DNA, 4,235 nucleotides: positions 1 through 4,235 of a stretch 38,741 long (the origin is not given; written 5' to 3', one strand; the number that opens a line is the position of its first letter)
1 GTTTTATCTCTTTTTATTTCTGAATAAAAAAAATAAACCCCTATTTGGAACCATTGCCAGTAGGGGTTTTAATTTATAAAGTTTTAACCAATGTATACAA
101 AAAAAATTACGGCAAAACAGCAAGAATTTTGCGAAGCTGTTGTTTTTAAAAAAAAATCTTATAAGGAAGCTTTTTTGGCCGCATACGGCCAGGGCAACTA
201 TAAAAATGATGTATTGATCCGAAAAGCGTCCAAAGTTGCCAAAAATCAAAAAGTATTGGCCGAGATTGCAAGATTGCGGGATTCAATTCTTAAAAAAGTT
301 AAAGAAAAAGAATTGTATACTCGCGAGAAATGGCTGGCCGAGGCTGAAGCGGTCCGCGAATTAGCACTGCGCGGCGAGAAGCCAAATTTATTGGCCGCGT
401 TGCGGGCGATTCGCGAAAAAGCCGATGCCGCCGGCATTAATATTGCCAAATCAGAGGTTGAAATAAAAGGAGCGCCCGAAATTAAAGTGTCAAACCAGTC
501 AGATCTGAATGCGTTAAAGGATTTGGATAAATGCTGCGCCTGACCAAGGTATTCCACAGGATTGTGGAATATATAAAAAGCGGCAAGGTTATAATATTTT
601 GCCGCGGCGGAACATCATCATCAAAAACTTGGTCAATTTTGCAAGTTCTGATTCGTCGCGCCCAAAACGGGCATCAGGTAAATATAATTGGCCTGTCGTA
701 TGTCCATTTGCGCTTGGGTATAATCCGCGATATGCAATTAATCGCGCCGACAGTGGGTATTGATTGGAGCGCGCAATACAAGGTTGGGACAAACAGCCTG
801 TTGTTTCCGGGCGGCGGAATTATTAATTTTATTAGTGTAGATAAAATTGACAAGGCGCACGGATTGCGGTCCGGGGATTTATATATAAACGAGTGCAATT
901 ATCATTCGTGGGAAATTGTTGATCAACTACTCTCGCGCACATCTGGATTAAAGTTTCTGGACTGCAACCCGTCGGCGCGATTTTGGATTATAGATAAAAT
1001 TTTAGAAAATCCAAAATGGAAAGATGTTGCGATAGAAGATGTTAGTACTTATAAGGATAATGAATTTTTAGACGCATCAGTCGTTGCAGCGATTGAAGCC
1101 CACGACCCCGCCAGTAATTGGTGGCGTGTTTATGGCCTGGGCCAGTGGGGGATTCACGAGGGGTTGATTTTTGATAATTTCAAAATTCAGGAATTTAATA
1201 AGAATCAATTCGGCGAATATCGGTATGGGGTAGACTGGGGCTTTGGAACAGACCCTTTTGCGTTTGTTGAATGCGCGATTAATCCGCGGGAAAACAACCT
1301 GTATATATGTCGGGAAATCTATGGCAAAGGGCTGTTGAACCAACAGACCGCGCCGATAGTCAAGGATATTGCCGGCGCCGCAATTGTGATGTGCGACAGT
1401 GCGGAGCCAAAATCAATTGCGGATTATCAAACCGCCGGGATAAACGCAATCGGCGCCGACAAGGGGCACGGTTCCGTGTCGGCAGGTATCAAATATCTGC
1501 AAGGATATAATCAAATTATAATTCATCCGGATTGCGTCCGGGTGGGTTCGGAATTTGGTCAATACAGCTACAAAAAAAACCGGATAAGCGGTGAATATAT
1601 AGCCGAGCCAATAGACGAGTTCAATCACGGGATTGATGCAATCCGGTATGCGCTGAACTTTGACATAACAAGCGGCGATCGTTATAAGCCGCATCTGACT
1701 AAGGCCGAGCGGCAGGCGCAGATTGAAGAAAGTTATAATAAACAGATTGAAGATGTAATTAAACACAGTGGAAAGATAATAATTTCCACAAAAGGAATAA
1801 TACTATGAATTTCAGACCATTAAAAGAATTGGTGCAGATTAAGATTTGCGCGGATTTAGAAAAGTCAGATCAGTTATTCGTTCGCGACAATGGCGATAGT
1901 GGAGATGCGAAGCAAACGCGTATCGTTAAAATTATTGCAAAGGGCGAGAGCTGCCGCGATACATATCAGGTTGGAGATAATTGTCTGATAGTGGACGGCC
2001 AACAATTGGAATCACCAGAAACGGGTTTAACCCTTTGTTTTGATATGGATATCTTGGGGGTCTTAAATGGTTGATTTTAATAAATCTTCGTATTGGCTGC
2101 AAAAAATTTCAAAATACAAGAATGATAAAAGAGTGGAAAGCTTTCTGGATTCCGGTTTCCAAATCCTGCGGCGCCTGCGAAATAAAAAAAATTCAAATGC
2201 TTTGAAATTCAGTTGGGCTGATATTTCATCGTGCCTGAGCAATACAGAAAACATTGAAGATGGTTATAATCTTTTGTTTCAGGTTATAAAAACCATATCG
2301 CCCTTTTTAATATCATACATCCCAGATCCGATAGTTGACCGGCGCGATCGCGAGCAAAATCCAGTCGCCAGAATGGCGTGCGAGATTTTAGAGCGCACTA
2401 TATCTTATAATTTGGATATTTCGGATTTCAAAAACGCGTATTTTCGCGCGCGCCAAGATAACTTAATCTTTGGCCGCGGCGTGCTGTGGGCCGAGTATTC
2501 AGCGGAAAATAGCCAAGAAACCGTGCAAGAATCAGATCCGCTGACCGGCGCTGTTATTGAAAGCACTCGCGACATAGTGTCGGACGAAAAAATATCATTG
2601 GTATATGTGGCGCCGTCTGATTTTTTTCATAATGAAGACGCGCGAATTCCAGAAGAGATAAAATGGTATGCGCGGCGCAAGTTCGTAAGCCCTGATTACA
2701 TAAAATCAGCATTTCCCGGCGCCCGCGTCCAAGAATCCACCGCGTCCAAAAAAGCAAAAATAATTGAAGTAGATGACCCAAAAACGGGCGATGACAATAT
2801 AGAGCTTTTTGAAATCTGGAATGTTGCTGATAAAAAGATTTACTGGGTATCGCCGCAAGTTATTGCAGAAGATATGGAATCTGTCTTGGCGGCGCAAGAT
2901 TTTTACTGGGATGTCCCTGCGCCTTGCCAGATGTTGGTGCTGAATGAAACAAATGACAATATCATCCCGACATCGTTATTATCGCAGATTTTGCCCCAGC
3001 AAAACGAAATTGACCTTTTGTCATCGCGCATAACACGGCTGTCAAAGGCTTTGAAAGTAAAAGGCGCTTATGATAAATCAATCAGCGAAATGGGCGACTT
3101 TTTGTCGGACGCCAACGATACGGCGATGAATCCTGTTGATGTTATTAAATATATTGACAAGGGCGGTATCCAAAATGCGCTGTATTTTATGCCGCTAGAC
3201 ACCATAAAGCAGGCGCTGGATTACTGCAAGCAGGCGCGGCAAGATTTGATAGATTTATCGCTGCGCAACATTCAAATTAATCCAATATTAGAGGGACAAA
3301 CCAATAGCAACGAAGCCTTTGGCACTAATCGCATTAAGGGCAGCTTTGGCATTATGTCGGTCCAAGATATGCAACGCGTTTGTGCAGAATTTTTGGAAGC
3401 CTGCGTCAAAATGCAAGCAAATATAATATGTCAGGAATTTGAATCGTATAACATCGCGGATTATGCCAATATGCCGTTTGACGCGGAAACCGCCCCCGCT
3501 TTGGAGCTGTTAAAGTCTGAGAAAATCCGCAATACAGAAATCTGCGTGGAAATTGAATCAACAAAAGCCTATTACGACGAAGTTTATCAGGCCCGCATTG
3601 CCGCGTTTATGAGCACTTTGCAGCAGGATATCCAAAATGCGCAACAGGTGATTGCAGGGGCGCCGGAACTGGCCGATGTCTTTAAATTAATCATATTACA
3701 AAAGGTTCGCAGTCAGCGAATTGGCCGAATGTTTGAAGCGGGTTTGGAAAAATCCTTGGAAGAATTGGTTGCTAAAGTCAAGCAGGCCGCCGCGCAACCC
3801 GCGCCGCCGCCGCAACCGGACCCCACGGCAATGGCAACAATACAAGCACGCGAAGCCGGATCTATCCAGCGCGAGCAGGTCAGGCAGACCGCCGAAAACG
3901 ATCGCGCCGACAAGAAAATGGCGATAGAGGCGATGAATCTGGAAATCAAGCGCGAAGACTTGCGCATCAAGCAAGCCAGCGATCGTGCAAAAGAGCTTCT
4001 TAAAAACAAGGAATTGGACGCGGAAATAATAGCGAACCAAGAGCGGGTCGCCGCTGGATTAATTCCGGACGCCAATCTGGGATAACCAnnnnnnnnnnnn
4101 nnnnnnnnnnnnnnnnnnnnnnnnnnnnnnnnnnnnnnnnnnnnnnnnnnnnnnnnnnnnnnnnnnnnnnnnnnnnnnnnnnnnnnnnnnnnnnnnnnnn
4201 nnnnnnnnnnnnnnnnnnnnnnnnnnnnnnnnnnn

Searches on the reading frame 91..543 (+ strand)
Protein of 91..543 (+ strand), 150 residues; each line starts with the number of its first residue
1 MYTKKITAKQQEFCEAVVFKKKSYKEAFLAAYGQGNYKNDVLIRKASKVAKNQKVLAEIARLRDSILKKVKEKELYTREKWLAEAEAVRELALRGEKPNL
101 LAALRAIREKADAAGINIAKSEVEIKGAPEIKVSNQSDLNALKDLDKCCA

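Call 26: search_protein_families(library=phrogs, proteins=[window:91-543:+], max_evalue=0.001)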
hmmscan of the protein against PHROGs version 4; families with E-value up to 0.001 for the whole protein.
window:91-543:+ (150 aa): 2 families
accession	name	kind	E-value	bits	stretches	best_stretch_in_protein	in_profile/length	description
phrog_1595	-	head and packaging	3.2e-06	28.3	1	4-92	2-86/164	terminase small subunit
phrog_51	-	head and packaging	0.0007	20.4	1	4-98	87-173/261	terminase small subunit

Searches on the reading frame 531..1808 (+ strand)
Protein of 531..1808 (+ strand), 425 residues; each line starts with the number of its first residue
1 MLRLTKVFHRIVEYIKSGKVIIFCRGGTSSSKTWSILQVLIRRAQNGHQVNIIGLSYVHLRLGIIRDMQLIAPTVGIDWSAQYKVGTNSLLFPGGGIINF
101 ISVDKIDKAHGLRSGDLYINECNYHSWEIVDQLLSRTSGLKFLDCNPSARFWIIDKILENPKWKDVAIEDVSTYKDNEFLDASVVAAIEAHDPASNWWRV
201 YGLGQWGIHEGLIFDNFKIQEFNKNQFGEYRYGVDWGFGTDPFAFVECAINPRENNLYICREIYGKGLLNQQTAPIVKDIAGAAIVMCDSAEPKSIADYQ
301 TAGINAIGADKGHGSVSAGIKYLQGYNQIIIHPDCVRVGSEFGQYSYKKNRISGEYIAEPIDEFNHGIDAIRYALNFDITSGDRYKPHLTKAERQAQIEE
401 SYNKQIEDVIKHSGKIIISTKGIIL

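Call 26: search_protein_families(library=phrogs, proteins=[window:531-1808:+], max_evalue=0.001)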
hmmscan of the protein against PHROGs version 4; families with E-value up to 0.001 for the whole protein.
window:531-1808:+ (425 aa): 8 families
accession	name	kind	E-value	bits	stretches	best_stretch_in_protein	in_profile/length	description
phrog_5653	-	head and packaging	3.9e-42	145.2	1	204-381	1-183/199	terminase large subunit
phrog_6672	-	head and packaging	1.9e-35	122.5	1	254-379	4-130/145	terminase large subunit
phrog_2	-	head and packaging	2.8e-30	106.7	1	21-384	279-597/807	terminase large subunit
phrog_3717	-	head and packaging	5.4e-13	50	1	146-249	163-271/277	terminase large subunit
phrog_22023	-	unknown function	1.6e-11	45.6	1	147-265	32-148/153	-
phrog_10250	-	head and packaging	1.2e-08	36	1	199-379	11-216/228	terminase large subunit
phrog_18557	-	head and packaging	1.3e-06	29.4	1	308-376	3-71/88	terminase large subunit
phrog_979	-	head and packaging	0.00041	20.1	1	15-155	162-312/642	terminase large subunit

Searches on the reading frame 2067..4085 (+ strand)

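Call 26: search_protein_families(library=phrogs, proteins=[window:2067-4085:+], max_evalue=0.001)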
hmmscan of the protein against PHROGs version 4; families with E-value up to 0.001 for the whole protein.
window:2067-4085:+ (672 aa): 1 family
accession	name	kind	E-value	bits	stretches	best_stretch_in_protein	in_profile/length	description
phrog_12082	-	head and packaging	1.2e-80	272.9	2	6-473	20-477/715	portal protein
